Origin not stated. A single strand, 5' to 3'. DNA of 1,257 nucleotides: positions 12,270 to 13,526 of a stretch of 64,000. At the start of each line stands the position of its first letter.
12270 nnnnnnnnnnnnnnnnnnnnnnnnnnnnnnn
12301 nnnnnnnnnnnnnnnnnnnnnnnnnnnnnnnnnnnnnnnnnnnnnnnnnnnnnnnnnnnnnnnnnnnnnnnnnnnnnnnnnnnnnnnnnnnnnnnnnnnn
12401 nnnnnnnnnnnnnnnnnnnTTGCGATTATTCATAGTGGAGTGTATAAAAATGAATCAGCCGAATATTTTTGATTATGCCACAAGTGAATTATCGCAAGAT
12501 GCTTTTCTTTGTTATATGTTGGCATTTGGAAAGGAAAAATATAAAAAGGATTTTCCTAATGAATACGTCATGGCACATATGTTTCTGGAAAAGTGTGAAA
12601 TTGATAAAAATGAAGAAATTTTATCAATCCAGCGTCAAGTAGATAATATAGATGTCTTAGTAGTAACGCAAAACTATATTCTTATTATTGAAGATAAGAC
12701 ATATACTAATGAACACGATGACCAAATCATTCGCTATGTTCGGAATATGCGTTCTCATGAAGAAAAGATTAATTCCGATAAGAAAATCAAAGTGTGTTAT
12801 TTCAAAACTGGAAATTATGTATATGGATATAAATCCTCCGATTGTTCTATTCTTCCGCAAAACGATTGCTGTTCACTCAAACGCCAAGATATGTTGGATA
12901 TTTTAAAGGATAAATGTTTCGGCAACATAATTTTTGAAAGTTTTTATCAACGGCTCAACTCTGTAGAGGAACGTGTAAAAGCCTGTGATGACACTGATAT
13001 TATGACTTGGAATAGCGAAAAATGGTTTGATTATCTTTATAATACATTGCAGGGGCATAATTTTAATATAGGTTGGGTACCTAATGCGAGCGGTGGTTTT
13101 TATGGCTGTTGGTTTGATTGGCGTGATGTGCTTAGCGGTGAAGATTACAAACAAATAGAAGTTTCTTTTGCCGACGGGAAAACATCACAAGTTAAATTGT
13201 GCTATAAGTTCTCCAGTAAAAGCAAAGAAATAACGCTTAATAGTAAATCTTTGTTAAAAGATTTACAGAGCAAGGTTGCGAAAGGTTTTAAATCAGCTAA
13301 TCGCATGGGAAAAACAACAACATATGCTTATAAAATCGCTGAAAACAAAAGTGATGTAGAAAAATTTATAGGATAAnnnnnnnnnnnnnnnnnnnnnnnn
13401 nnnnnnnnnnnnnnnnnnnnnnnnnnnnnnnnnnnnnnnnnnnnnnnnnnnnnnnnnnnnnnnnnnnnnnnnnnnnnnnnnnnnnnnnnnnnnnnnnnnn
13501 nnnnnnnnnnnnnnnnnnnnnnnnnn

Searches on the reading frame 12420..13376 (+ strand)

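Call 19: search_protein_families(library=pfam, proteins=[window:12420-13376:+], max_evalue=0.001)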
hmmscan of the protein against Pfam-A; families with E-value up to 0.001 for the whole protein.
window:12420-13376:+ (318 aa): 1 family
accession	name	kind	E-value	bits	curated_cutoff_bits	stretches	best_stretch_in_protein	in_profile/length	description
PF14281.12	PDDEXK_4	-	1.7e-07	31.8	22.3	1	37-131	27-132/183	PD-(D/E)XK nuclease superfamily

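Call 43: search_protein_families(library=padloc, proteins=[window:12420-13376:+], max_evalue=0.01)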
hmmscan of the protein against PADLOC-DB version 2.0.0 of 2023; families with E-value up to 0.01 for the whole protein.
window:12420-13376:+ (318 aa): 4 families
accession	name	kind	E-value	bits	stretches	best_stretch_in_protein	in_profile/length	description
PDLC04972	PDC-S26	-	1.5e-07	29.1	1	65-110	93-140/397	-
PDLC04983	PDC-S26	-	6.1e-06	23.9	1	53-128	73-150/413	-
PDLC04977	PDC-S26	-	2.8e-05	21.4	1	68-111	97-142/400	-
PDLC04980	PDC-S26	-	8.3e-05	20.1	1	27-127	65-152/389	-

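Call 44: search_protein_families(library=ncbifam, proteins=[window:12420-13376:+], max_evalue=0.001)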
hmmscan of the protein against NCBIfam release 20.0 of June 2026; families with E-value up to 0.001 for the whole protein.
window:12420-13376:+ (318 aa): 0 families
